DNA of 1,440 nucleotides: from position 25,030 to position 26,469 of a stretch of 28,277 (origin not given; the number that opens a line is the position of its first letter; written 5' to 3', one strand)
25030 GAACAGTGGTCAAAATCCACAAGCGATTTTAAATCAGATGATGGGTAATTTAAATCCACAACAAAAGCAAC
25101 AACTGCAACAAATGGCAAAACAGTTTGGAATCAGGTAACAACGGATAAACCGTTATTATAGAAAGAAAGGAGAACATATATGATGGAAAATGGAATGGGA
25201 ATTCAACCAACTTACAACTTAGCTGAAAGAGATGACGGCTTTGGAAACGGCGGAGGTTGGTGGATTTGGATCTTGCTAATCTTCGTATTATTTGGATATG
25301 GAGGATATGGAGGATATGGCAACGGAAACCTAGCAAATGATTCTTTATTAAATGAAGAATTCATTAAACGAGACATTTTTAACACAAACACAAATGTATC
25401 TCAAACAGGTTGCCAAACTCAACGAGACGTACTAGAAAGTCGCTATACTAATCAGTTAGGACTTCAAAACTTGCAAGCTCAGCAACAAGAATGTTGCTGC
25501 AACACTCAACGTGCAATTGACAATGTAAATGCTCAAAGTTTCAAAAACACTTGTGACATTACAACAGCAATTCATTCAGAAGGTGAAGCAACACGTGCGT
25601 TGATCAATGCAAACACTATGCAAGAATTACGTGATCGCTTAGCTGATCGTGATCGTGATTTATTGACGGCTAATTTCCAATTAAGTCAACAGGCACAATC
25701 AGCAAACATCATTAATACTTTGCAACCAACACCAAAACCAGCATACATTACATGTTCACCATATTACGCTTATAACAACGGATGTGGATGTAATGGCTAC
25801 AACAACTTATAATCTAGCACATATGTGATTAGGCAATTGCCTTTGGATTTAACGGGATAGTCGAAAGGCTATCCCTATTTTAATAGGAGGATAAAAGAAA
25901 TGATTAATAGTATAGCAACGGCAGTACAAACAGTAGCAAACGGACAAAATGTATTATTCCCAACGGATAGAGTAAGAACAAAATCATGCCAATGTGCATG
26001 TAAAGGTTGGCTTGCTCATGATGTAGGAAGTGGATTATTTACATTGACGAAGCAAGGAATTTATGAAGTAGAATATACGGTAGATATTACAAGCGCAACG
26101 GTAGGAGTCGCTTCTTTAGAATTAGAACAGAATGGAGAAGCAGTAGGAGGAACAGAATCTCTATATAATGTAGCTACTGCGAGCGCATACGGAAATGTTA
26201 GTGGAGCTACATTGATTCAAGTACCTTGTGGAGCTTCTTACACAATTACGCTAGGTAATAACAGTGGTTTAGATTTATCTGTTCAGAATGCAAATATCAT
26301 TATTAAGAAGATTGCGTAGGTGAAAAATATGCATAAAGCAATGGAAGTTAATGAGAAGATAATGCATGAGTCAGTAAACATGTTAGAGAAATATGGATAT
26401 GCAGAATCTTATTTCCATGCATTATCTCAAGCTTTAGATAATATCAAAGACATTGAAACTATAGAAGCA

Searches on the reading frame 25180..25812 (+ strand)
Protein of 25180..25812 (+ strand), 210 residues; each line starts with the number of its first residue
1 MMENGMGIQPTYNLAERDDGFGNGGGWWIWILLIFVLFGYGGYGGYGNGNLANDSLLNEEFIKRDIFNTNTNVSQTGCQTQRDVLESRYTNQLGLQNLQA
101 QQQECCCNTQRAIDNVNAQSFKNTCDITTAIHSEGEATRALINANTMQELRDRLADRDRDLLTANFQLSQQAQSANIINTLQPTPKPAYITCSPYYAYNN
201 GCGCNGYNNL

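Call 38: search_protein_families(library=pfam, max_evalue=0.1, proteins=[window:25180-25812:+])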
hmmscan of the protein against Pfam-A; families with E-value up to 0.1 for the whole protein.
window:25180-25812:+ (210 aa): 1 family
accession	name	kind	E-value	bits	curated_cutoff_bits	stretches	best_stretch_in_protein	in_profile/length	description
PF10186.14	ATG14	-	0.0034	17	33.2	1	72-175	25-127/347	Vacuolar sorting 38 and autophagy-related subunit 14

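Call 39: search_protein_families(library=phrogs, max_evalue=0.01, proteins=[window:25180-25812:+])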
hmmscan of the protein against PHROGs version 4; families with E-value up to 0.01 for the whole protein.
window:25180-25812:+ (210 aa): 2 families
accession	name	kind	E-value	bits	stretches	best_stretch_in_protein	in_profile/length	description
phrog_16490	-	unknown function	5.6e-08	33.8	1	16-54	23-63/286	-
phrog_9288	-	unknown function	7.5e-05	23.5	1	118-177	148-207/234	-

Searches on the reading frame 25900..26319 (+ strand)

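Call 38: search_protein_families(library=pfam, max_evalue=0.1, proteins=[window:25900-26319:+])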
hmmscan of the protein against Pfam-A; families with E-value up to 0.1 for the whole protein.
window:25900-26319:+ (139 aa): 2 families
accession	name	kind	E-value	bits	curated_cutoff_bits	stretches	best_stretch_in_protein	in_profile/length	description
PF18573.7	BclA_C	-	1.8e-10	41.2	38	1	3-139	5-128/128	BclA C-terminal domain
PF00386.27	C1q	-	0.06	14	23.7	0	41-86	33-76/127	C1q domain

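Call 39: search_protein_families(library=phrogs, max_evalue=0.01, proteins=[window:25900-26319:+])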
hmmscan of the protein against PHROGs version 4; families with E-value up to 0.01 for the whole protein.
window:25900-26319:+ (139 aa): 1 family
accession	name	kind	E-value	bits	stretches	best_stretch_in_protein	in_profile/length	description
phrog_20016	-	unknown function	2.9e-16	60.4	1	1-138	1-140/141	-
